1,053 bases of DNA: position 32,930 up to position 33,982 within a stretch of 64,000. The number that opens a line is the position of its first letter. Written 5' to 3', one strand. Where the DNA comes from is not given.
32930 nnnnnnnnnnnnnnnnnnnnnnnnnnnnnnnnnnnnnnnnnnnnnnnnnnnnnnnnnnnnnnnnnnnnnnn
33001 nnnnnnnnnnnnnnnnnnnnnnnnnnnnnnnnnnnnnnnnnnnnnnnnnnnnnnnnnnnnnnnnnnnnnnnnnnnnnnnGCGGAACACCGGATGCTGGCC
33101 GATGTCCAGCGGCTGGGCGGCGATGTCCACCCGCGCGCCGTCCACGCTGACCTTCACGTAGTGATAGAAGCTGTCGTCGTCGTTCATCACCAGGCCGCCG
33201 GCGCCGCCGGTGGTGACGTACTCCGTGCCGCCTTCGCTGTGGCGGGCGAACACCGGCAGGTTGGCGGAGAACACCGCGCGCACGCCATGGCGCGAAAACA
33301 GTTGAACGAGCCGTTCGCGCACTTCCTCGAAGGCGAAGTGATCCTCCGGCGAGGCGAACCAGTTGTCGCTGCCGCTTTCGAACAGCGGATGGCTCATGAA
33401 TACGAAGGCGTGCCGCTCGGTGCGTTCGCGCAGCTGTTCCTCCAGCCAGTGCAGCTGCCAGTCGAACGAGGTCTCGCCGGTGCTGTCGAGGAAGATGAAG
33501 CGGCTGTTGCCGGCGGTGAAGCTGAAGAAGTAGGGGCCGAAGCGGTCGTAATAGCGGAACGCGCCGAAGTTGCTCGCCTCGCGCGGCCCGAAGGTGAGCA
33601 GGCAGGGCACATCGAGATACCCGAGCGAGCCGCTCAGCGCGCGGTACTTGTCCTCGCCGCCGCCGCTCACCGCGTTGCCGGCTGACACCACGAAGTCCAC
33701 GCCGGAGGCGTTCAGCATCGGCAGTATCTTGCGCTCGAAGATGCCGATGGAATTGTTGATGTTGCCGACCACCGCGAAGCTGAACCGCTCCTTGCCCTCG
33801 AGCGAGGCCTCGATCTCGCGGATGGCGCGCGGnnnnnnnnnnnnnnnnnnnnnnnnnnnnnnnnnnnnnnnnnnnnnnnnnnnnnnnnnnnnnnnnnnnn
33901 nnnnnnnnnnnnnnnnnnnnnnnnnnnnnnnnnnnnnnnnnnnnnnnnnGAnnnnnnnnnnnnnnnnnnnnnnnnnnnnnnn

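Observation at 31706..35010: Operon pairing a flippase-like membrane protein with a pseudo-metallophosphoesterase fused to a GT4 glycosyltransferase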

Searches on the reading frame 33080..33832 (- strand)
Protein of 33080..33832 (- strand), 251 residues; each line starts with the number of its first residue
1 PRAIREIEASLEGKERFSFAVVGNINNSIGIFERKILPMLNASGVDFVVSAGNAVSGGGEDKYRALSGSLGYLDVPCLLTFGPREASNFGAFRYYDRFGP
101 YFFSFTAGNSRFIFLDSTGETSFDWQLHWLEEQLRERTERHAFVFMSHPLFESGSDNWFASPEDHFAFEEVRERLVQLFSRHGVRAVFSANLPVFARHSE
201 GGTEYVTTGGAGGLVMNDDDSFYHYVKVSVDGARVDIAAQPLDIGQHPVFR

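Call 42: find_homologous_proteins(query=A3, max_evalue=0.001)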
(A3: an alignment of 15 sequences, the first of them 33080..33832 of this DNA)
Query A3 (15 sequences) (251 aa, profile of the alignment): 745 proteins with E <= 0.001 among 8000 candidates; the best 120 are listed.
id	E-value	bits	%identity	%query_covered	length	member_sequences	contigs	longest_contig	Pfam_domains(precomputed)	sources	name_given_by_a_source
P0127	7.7e-131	454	51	99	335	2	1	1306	-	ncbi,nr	ncbi:MAG: metallophosphoesterase, partial [Marinobacter sp.]|nr:metallophosphoesterase [Marinobacter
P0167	6.9e-130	451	52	99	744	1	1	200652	PF00534.27,PF13579.13,PF13524.13,PF13439.13,PF20706.4,PF13692.13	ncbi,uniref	ncbi:glycosyltransferase [Pseudidiomarina sp. E22-M8]|uniref:glycosyltransferase n=1 Tax=Pseudidioma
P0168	7.0e-129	448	57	98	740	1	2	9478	PF00534.27,PF13477.13,PF13579.13,PF13439.13,PF20706.4,PF13692.13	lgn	-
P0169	8.1e-129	447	57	98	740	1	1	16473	PF00534.27,PF13477.13,PF13579.13,PF13439.13,PF20706.4,PF13692.13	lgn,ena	-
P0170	8.9e-129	447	53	99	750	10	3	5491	PF00534.27,PF13579.13,PF13439.13,PF20706.4,PF13692.13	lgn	-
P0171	9.8e-129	447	54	98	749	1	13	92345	PF00534.27,PF13579.13,PF13524.13,PF13439.13,PF20706.4,PF13692.13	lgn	-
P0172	1.0e-128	447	57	98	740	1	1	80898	PF00534.27,PF13477.13,PF13579.13,PF13439.13,PF20706.4,PF13692.13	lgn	-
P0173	1.2e-128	447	55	99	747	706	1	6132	PF00534.27,PF13579.13,PF13524.13,PF13439.13,PF20706.4,PF13692.13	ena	-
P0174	1.6e-128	446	57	98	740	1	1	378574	PF00534.27,PF13477.13,PF13579.13,PF13439.13,PF20706.4,PF13692.13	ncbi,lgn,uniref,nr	ncbi:glycosyltransferase [Idiomarina piscisalsi]|uniref:glycosyltransferase n=1 Tax=Idiomarina pisci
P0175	2.3e-128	446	57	98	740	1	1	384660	PF00534.27,PF13477.13,PF13579.13,PF13439.13,PF20706.4,PF13692.13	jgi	jgi:glycosyltransferase involved in cell wall biosynthesis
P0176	2.9e-128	446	55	98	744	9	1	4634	PF00534.27,PF13579.13,PF13524.13,PF13439.13,PF20706.4,PF13692.13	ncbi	-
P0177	3.1e-128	446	57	98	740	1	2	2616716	PF00534.27,PF13477.13,PF13579.13,PF13439.13,PF20706.4,PF13692.13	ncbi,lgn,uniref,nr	ncbi:glycosyl transferase family 1 [Idiomarina sp. X4]|uniref:glycosyltransferase n=1 Tax=Idiomarina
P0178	3.1e-128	446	57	98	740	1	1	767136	PF00534.27,PF13477.13,PF13579.13,PF13439.13,PF20706.4,PF13692.13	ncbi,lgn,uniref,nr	ncbi:glycosyltransferase [Idiomarina sp. 29L]|uniref:glycosyltransferase n=1 Tax=Idiomarina sp. 29L 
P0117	3.4e-128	445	53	99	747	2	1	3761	PF00534.27,PF13579.13,PF00149.34,PF13524.13,PF13439.13,PF20706.4,PF13692.13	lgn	-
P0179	4.0e-128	445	55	98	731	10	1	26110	PF00534.27,PF13579.13,PF13524.13,PF13439.13,PF20706.4,PF13692.13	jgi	-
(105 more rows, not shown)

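Call 47: search_protein_representatives(alignment_id=A3)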
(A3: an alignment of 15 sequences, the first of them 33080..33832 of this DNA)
Query: 15 sequences, 320 profile positions. Proteins with E-value up to 0.001 (for the whole library): 29933; up to 1e-10: 10431; up to 1e-30: 952. The best 150 are listed.
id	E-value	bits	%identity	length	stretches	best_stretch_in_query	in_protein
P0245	2.1e-108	378.7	-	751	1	9-314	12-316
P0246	1.5e-104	366.0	-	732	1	6-312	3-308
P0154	3.9e-101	354.8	-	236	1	23-257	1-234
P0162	1.5e-97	343.0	-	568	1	11-314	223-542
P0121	4.1e-93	328.5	-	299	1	6-234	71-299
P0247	7.5e-92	324.3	-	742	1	9-314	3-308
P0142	3.0e-91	322.3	-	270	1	6-240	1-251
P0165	1.0e-88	314.0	-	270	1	4-287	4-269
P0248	5.4e-88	311.7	-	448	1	8-314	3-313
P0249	3.6e-87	309.0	-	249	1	18-264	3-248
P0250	8.3e-86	304.5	-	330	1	12-314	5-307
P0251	5.1e-84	298.6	-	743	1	8-314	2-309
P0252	7.8e-82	291.4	-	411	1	45-284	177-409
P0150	1.2e-80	287.5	-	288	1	6-226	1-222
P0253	8.2e-79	281.5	-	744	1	11-314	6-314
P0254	1.9e-78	280.3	-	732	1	9-314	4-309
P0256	2.9e-77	276.4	-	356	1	15-312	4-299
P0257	3.6e-75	269.5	-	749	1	8-314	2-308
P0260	1.7e-74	267.3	-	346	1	19-304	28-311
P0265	1.6e-69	251.0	-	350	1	15-310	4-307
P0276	5.3e-64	232.8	-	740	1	19-314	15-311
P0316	4.5e-58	213.3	-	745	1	9-313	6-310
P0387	1.1e-51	192.4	-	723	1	13-314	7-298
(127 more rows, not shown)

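Call 49: search_protein_families(library=pfam, proteins=[P0245, P0246, P0247, P0251, P0253, P0254, P0257, P0276, P0316, P0387], max_evalue=0.00001)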
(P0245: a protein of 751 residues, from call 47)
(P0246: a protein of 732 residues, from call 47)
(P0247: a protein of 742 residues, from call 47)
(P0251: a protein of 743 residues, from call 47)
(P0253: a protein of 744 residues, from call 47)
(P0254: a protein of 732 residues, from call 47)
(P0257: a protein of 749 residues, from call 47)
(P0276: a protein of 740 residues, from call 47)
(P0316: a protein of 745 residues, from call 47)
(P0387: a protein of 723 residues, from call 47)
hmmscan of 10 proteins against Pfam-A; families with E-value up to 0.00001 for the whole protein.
P0245 (751 aa): 5 families
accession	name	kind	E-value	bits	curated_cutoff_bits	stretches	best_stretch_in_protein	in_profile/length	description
PF00534.26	Glycos_transf_1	-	8.6e-35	120.2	26.4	1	559-720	6-169/172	Glycosyl transferases group 1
PF13692.12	Glyco_trans_1_4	-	1.3e-31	110.2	27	1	568-709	2-142/142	Glycosyl transferases group 1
PF13439.12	Glyco_transf_4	-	1e-30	107.4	28.5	1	370-545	1-169/170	Glycosyltransferase Family 4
PF13579.12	Glyco_trans_4_4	-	6.6e-19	69.2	29.7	1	371-540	1-157/158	Glycosyl transferase 4-like domain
PF20706.3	GT4-conflict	-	1.3e-08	34.7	26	1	564-710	194-358/385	Family 4 Glycosyltransferase in conflict systems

P0246 (732 aa): 2 families
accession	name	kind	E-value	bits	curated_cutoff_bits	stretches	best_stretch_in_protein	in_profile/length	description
PF13439.12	Glyco_transf_4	-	3.8e-29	102.3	28.5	1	364-532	1-168/170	Glycosyltransferase Family 4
PF13579.12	Glyco_trans_4_4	-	8e-23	82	29.7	1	365-522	1-150/158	Glycosyl transferase 4-like domain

P0247 (742 aa): 6 families
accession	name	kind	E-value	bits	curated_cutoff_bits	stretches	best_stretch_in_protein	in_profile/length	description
PF00534.26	Glycos_transf_1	-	3.9e-38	131.1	26.4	1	547-705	12-171/172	Glycosyl transferases group 1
PF13439.12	Glyco_transf_4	-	1.8e-35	122.9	28.5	1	362-529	1-170/170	Glycosyltransferase Family 4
PF13692.12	Glyco_trans_1_4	-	3.3e-33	115.4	27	1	552-690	3-140/142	Glycosyl transferases group 1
PF13579.12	Glyco_trans_4_4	-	2.5e-24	86.9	29.7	1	363-524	1-158/158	Glycosyl transferase 4-like domain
PF20706.3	GT4-conflict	-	1.8e-12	47.4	26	1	544-709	190-374/385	Family 4 Glycosyltransferase in conflict systems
PF13524.12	Glyco_trans_1_2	-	1.9e-06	28.3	25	1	567-710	4-133/144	Glycosyl transferase-like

P0251 (743 aa): 5 families
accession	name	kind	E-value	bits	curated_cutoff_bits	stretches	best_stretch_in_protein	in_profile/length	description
PF00534.26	Glycos_transf_1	-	1.1e-34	120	26.4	1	553-710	13-171/172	Glycosyl transferases group 1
PF13692.12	Glyco_trans_1_4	-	4.4e-32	111.7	27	1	556-697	2-142/142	Glycosyl transferases group 1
PF13439.12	Glyco_transf_4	-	1e-31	110.7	28.5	1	363-533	1-169/170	Glycosyltransferase Family 4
PF13579.12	Glyco_trans_4_4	-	1.5e-23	84.3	29.7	1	364-529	1-158/158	Glycosyl transferase 4-like domain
PF20706.3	GT4-conflict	-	1.3e-07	31.4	26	1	435-719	81-380/385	Family 4 Glycosyltransferase in conflict systems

P0253 (744 aa): 5 families
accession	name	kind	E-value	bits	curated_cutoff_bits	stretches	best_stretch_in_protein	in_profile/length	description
PF00534.26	Glycos_transf_1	-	2e-36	125.5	26.4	1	553-716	6-171/172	Glycosyl transferases group 1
PF13692.12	Glyco_trans_1_4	-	3e-33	115.5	27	1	563-703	3-142/142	Glycosyl transferases group 1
PF13439.12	Glyco_transf_4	-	7.6e-31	107.9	28.5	1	368-540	1-170/170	Glycosyltransferase Family 4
PF13579.12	Glyco_trans_4_4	-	4.2e-17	63.4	29.7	1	369-533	1-156/158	Glycosyl transferase 4-like domain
PF20706.3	GT4-conflict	-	4.3e-08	33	26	1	567-678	203-321/385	Family 4 Glycosyltransferase in conflict systems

P0254 (732 aa): 6 families
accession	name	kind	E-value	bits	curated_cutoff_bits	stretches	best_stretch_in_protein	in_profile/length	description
PF00534.26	Glycos_transf_1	-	2.1e-44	151.5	26.4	1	545-707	8-171/172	Glycosyl transferases group 1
PF13439.12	Glyco_transf_4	-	3.5e-34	118.7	28.5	1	361-532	1-170/170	Glycosyltransferase Family 4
PF13692.12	Glyco_trans_1_4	-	1.8e-31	109.8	27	1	555-694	4-142/142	Glycosyl transferases group 1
PF13579.12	Glyco_trans_4_4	-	9.7e-14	52.4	29.7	1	362-525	1-156/158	Glycosyl transferase 4-like domain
PF13524.12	Glyco_trans_1_2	-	2.3e-08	34.5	25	1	576-709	8-129/144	Glycosyl transferase-like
PF13477.12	Glyco_trans_4_2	-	3.3e-06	27.8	23.4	0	370-480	15-123/139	Glycosyl transferase 4-like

P0257 (749 aa): 5 families
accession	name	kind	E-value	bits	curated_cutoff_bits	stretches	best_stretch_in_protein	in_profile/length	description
PF00534.26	Glycos_transf_1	-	7.7e-36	123.6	26.4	1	547-709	6-170/172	Glycosyl transferases group 1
PF13439.12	Glyco_transf_4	-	5e-31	108.5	28.5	1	363-532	1-168/170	Glycosyltransferase Family 4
PF13692.12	Glyco_trans_1_4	-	4.2e-27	95.6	27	1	558-697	4-142/142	Glycosyl transferases group 1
PF13579.12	Glyco_trans_4_4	-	6.8e-11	43.2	29.7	1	364-527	1-156/158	Glycosyl transferase 4-like domain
PF13477.12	Glyco_trans_4_2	-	6.9e-06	26.7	23.4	0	371-481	14-122/139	Glycosyl transferase 4-like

P0276 (740 aa): 4 families
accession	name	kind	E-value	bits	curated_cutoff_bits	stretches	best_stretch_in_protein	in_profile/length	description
PF00534.26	Glycos_transf_1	-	2.1e-37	128.7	26.4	1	557-713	12-169/172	Glycosyl transferases group 1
PF13439.12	Glyco_transf_4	-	1.7e-32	113.2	28.5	1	365-538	1-168/170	Glycosyltransferase Family 4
PF13692.12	Glyco_trans_1_4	-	1.1e-28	100.7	27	1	562-700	3-140/142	Glycosyl transferases group 1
PF13579.12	Glyco_trans_4_4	-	1.3e-13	52.1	29.7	1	366-535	1-158/158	Glycosyl transferase 4-like domain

P0316 (745 aa): 6 families
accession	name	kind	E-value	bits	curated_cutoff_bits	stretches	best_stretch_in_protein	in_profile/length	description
PF00534.26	Glycos_transf_1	-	7.5e-38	130.2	26.4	1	549-708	9-169/172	Glycosyl transferases group 1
PF13439.12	Glyco_transf_4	-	1.1e-30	107.3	28.5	1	363-534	1-169/170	Glycosyltransferase Family 4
PF13692.12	Glyco_trans_1_4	-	6.6e-28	98.2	27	1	558-697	4-142/142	Glycosyl transferases group 1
PF13579.12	Glyco_trans_4_4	-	3.2e-14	54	29.7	1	364-521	1-148/158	Glycosyl transferase 4-like domain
PF20706.3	GT4-conflict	-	4.3e-07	29.7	26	1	624-701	273-361/385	Family 4 Glycosyltransferase in conflict systems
PF13524.12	Glyco_trans_1_2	-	5e-07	30.2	25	1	614-711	28-128/144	Glycosyl transferase-like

P0387 (723 aa): 5 families
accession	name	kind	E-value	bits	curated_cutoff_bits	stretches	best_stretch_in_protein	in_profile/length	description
PF00534.26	Glycos_transf_1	-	1.6e-33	116.1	26.4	1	537-698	7-170/172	Glycosyl transferases group 1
PF13439.12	Glyco_transf_4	-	4e-31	108.8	28.5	1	350-520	1-169/170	Glycosyltransferase Family 4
PF13692.12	Glyco_trans_1_4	-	1.9e-27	96.7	27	1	546-685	5-141/142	Glycosyl transferases group 1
PF13579.12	Glyco_trans_4_4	-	5.4e-11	43.5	29.7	1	351-514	1-156/158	Glycosyl transferase 4-like domain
PF00149.33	Metallophos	-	2.6e-06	28.5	21.5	1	56-190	2-128/191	Calcineurin-like phosphoesterase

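Call 50: list_cluster_members(proteins=[P0245, P0246, P0247, P0251, P0253, P0254, P0257, P0276, P0316, P0387])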
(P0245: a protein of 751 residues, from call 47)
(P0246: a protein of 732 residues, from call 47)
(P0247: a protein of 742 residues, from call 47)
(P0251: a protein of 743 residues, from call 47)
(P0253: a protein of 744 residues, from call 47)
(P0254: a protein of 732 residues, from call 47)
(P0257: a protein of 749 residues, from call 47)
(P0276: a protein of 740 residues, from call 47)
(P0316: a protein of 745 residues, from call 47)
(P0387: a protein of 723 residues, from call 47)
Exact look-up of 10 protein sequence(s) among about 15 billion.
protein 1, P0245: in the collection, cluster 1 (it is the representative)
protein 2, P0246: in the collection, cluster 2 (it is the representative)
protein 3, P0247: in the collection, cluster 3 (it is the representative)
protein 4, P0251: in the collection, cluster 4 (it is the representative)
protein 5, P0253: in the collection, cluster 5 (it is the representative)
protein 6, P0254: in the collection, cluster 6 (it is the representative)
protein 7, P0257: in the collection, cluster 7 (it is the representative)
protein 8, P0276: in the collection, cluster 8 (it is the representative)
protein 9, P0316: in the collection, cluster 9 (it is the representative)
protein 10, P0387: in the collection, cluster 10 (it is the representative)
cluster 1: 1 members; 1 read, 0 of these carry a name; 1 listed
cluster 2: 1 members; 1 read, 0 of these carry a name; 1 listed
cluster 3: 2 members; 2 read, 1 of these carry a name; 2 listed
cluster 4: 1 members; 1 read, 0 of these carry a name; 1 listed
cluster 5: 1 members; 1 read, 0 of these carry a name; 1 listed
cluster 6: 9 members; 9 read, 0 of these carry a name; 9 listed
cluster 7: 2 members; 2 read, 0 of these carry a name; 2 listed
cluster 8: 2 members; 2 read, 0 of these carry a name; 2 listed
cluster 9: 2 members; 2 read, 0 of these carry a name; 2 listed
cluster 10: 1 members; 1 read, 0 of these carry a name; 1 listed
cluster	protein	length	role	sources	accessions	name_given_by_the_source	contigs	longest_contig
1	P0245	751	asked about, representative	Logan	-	-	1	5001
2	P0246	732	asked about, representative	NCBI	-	-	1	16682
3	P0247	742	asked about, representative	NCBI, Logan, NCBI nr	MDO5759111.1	MAG: glycosyltransferase [Rhodobacterales bacterium] | glycosyltransferase [Rhodobacterales bacterium]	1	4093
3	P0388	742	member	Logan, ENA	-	-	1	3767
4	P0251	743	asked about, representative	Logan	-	-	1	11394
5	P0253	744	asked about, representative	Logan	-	-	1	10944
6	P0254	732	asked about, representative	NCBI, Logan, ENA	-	-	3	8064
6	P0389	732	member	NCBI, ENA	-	-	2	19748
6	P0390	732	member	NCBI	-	-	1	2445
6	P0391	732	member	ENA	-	-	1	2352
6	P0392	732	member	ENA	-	-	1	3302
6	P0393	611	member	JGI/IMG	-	-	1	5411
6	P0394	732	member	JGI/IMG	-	-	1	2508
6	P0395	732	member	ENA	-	-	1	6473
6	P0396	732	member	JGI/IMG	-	-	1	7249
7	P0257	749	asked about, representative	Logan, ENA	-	-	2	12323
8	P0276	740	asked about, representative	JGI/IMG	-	-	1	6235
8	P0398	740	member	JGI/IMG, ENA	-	-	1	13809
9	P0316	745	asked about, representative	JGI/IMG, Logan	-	-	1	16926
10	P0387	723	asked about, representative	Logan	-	-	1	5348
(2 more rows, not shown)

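Call 52: find_encoding_contigs(protein=P0316, flank=6000, max_places=3)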
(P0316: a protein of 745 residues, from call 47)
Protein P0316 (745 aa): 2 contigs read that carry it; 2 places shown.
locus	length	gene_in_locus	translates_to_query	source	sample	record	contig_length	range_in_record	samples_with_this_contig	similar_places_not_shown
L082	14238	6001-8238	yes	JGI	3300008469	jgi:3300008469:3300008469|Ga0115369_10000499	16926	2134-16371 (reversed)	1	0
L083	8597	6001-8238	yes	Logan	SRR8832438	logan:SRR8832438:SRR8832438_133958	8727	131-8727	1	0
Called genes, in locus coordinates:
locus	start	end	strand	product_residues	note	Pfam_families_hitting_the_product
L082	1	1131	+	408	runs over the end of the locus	PF02086:MethyltransfD12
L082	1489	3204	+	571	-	PF00682:HMGL-like, PF22615:IPMS_D2, PF08502:LeuA_dimer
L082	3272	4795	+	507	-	PF01381:HTH_3, PF12844:HTH_19 (faint), PF07883:Cupin_2, PF01515:PTA_PTB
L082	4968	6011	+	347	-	PF03706:LPG_synthase_TM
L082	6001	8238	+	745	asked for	PF13439:Glyco_transf_4, PF13477:Glyco_trans_4_2 (weak), PF13579:Glyco_trans_4_4, PF00534:Glycos_transf_1, PF13692:Glyco_trans_1_4, PF13524:Glyco_trans_1_2 (weak), PF20706:GT4-conflict (weak)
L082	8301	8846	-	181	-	-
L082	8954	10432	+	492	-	PF02056:Glyco_hydro_4, PF11975:Glyco_hydro_4C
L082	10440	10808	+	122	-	-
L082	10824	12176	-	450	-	PF08240:ADH_N (weak), PF00107:ADH_zinc_N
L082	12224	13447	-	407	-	PF00106:adh_short, PF08659:KR, PF13561:adh_short_C2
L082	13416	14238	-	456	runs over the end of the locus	PF02811:PHP (weak)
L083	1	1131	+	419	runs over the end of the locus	?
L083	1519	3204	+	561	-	PF00682:HMGL-like, PF22615:IPMS_D2, PF08502:LeuA_dimer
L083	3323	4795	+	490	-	PF01381:HTH_3, PF12844:HTH_19 (faint), PF07883:Cupin_2, PF01515:PTA_PTB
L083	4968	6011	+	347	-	PF03706:LPG_synthase_TM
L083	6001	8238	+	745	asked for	PF13439:Glyco_transf_4, PF13477:Glyco_trans_4_2 (weak), PF13579:Glyco_trans_4_4, PF00534:Glycos_transf_1, PF13692:Glyco_trans_1_4, PF13524:Glyco_trans_1_2 (weak), PF20706:GT4-conflict (weak)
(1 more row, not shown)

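Call 53: find_encoding_contigs(protein=P0257, flank=5000, max_places=2)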
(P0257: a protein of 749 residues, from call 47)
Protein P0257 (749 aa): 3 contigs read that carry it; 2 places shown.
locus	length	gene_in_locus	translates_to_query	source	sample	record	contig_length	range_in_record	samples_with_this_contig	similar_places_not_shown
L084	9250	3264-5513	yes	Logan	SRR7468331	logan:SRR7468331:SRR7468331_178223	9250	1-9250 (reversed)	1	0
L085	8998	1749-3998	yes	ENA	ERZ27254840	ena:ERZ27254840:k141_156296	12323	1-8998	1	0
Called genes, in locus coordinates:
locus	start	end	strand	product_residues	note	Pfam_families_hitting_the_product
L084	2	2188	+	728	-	?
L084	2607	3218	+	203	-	PF09335:VTT_dom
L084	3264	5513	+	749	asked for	PF13439:Glyco_transf_4, PF13477:Glyco_trans_4_2 (weak), PF13579:Glyco_trans_4_4, PF00534:Glycos_transf_1, PF13692:Glyco_trans_1_4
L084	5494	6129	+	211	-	PF04028:DUF374 (weak)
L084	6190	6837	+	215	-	PF01546:Peptidase_M20 (weak), PF07687:M20_dimer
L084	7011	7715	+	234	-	PF01520:Amidase_3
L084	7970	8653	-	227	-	PF06304:DUF1048 (weak)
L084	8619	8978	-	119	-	PF03551:PadR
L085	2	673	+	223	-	?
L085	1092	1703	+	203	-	PF09335:VTT_dom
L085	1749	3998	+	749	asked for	PF13439:Glyco_transf_4, PF13477:Glyco_trans_4_2 (weak), PF13579:Glyco_trans_4_4, PF00534:Glycos_transf_1, PF13692:Glyco_trans_1_4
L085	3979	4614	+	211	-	PF04028:DUF374 (weak)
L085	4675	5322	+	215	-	PF01546:Peptidase_M20 (weak), PF07687:M20_dimer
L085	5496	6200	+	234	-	PF01520:Amidase_3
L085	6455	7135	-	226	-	PF06304:DUF1048 (weak)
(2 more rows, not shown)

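Call 54: find_encoding_contigs(protein=P0389, flank=5000, max_places=2)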
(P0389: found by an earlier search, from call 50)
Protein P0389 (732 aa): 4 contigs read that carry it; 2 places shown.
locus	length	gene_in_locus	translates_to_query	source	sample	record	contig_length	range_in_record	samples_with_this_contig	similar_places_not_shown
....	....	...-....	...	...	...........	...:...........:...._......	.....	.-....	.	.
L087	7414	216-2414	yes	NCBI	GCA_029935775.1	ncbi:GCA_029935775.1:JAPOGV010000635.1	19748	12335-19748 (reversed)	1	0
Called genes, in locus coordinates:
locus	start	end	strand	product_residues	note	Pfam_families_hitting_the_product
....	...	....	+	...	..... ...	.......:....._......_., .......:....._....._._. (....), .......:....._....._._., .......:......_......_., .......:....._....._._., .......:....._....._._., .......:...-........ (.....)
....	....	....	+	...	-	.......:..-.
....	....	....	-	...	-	-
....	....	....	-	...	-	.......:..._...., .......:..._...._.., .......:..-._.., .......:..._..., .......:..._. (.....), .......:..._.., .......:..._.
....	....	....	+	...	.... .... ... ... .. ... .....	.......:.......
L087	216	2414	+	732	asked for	PF13439:Glyco_transf_4, PF13477:Glyco_trans_4_2 (weak), PF13579:Glyco_trans_4_4, PF00534:Glycos_transf_1, PF13524:Glyco_trans_1_2, PF13692:Glyco_trans_1_4, PF20706:GT4-conflict (faint)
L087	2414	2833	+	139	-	PF00472:RF-1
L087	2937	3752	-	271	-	-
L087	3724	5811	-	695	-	PF00009:GTP_EFTU, PF03144:GTP_EFTU_D2, PF22042:EF-G_D2, PF14492:EFG_III, PF16658:RF3_C (faint), PF03764:EFG_IV, PF00679:EFG_C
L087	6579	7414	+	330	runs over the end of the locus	PF01734:Patatin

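Call 55: find_encoding_contigs(protein=P0398, flank=5000, max_places=2)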
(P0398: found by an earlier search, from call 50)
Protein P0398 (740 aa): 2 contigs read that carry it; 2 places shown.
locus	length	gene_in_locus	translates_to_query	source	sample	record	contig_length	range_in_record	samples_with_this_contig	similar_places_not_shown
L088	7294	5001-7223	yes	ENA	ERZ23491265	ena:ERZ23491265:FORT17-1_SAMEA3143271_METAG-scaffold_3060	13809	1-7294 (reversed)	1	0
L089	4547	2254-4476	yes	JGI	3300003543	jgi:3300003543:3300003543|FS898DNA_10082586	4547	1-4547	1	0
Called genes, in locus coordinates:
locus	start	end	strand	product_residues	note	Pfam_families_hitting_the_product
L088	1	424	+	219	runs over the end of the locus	PF02492:cobW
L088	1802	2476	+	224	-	-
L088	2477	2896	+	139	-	PF04138:GtrA_DPMS_TM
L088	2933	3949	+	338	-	PF00149:Metallophos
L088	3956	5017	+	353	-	PF03706:LPG_synthase_TM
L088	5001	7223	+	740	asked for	PF13439:Glyco_transf_4, PF13579:Glyco_trans_4_4, PF00534:Glycos_transf_1, PF13692:Glyco_trans_1_4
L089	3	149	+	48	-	?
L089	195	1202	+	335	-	PF00149:Metallophos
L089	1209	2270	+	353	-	PF03706:LPG_synthase_TM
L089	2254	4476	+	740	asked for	PF13439:Glyco_transf_4, PF13579:Glyco_trans_4_4, PF00534:Glycos_transf_1, PF13692:Glyco_trans_1_4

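Call 58: find_encoding_contigs(protein=P0256, flank=5000, max_places=2)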
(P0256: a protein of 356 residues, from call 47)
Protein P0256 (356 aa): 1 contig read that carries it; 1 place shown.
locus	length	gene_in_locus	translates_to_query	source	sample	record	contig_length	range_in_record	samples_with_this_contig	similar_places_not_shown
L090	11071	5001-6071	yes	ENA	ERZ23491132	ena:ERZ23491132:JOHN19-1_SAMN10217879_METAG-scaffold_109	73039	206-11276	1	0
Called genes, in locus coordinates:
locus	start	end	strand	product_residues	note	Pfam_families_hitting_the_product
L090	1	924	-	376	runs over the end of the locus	?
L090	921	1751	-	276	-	PF00528:BPD_transp_1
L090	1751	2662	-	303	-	PF00528:BPD_transp_1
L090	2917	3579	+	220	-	PF04298:Zn_peptidase_2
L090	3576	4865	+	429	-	PF01029:NusB, PF13649:Methyltransf_25 (faint), PF22458:RsmF-B_ferredox, PF01189:Methyltr_RsmB-F, PF05175:MTS (faint), PF13847:Methyltransf_31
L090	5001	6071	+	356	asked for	PF00149:Metallophos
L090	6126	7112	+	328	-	PF00814:TsaD, PF02543:Carbam_trans_N (faint), PF22521:HypF_C_2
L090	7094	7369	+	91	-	-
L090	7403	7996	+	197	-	PF00300:His_Phos_1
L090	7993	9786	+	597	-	PF00664:ABC_membrane, PF00005:ABC_tran, PF02463:SMC_N (faint)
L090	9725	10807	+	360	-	PF01408:GFO_IDH_MocA, PF03447:NAD_binding_3 (weak), PF02894:GFO_IDH_MocA_C, PF22725:GFO_IDH_MocA_C3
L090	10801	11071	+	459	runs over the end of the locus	PF00749:tRNA-synt_1c, PF19269:Anticodon_2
